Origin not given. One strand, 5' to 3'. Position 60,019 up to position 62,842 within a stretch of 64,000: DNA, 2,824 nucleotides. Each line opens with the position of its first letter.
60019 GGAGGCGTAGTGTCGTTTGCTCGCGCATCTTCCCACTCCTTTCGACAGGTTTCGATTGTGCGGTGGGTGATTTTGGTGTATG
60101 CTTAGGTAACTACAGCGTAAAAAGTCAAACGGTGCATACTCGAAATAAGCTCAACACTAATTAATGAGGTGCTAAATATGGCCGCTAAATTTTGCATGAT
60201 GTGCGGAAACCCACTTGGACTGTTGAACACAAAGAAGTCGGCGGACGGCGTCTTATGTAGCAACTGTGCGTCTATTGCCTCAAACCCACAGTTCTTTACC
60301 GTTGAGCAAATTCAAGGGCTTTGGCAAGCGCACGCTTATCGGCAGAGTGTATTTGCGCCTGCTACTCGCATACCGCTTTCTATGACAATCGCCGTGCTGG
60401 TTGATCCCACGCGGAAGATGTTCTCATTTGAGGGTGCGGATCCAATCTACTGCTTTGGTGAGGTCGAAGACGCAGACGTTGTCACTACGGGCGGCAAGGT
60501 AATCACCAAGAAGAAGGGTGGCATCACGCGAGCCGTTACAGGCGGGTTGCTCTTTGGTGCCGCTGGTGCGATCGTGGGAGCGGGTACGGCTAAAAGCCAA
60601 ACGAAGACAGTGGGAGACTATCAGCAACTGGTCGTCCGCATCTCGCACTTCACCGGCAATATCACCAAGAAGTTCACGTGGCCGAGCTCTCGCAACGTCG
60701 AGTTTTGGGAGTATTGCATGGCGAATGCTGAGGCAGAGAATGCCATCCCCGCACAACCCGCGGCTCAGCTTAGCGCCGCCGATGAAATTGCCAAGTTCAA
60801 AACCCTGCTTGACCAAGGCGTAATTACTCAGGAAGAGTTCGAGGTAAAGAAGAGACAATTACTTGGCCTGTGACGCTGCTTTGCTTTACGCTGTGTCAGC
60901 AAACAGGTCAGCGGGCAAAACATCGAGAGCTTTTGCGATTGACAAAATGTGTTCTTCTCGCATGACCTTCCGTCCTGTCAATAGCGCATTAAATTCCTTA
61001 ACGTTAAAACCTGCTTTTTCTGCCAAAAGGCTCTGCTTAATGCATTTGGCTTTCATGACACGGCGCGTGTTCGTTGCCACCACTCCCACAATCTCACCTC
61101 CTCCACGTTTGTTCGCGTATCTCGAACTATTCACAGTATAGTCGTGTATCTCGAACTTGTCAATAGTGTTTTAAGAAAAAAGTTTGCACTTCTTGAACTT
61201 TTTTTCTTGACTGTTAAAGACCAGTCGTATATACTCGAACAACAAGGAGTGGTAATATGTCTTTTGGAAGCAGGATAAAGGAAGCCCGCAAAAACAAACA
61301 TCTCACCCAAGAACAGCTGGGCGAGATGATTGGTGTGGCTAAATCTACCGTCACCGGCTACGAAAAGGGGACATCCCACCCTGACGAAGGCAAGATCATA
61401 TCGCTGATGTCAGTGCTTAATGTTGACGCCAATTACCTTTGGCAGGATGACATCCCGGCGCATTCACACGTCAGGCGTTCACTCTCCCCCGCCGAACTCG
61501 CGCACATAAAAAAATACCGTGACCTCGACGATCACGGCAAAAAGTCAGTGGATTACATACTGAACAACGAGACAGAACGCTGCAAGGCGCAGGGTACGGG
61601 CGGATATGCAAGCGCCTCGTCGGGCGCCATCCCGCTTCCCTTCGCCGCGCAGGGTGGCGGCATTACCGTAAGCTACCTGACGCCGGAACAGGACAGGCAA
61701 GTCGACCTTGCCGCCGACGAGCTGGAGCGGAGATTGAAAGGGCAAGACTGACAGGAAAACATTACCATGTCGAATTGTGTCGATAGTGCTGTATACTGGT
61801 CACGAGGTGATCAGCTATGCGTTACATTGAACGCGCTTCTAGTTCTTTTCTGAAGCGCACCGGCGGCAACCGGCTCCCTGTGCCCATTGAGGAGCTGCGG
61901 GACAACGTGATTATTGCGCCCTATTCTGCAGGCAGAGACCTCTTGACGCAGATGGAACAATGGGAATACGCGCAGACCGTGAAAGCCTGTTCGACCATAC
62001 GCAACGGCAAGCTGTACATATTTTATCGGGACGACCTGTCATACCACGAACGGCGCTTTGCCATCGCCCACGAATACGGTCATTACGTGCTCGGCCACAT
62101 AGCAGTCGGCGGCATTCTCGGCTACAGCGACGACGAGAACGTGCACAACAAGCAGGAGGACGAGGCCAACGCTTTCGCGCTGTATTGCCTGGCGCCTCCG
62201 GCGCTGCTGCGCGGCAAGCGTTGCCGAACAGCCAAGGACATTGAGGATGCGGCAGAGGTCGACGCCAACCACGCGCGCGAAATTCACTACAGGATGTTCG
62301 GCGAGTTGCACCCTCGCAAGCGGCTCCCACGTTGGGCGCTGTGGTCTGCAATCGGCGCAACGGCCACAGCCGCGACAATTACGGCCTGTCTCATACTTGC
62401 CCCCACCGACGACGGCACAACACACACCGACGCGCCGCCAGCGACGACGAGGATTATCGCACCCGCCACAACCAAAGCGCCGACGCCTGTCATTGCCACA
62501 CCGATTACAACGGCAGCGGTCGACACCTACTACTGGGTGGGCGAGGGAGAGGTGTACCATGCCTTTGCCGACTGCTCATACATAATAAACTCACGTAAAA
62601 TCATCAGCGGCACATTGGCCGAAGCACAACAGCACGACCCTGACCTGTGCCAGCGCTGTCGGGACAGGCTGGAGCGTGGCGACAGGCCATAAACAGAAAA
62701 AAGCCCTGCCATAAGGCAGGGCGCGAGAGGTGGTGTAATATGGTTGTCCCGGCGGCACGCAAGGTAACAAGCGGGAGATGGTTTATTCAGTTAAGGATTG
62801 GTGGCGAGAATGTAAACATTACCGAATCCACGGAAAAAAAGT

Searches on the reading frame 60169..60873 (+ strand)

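Call 34: search_protein_families(library=pfam, proteins=[window:60169-60873:+], max_evalue=0.001)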
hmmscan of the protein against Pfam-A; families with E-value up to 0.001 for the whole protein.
window:60169-60873:+ (234 aa): 2 families
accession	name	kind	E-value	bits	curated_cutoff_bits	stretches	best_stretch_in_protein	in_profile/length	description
PF09851.14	SHOCT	-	1.7e-09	37.5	27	1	205-232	1-28/28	Short C-terminal domain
PF14471.11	DUF4428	-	2.4e-06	27.8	27.8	1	9-37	2-30/51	Domain of unknown function (DUF4428)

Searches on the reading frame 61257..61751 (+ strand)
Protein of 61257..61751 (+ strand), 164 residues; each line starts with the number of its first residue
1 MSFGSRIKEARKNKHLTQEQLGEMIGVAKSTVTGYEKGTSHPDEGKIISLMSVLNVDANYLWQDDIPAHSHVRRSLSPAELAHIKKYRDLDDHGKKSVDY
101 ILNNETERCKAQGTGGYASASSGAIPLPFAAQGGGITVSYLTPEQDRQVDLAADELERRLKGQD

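Call 34: search_protein_families(library=pfam, proteins=[window:61257-61751:+], max_evalue=0.001)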
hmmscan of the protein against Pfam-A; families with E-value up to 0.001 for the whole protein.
window:61257-61751:+ (164 aa): 4 families
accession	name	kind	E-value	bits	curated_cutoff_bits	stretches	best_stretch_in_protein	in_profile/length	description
PF01381.28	HTH_3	-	2.2e-15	56.8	23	1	7-61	1-55/55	Helix-turn-helix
PF12844.13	HTH_19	-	1e-09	38.6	30.2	1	4-62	1-59/64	Helix-turn-helix domain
PF13560.12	HTH_31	-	3e-09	37.5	27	1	3-58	2-58/64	Helix-turn-helix domain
PF15731.11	MqsA_antitoxin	-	0.00069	20.2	30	0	5-56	72-122/131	Antitoxin component of bacterial toxin-antitoxin system, MqsA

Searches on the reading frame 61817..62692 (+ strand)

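Call 34: search_protein_families(library=pfam, proteins=[window:61817-62692:+], max_evalue=0.001)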
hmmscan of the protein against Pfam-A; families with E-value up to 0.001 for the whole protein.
window:61817-62692:+ (291 aa): 1 family
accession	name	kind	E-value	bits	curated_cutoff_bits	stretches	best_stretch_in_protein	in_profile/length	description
PF06114.19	Peptidase_M78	-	1.2e-06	28.8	22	1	65-145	28-107/123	IrrE N-terminal-like domain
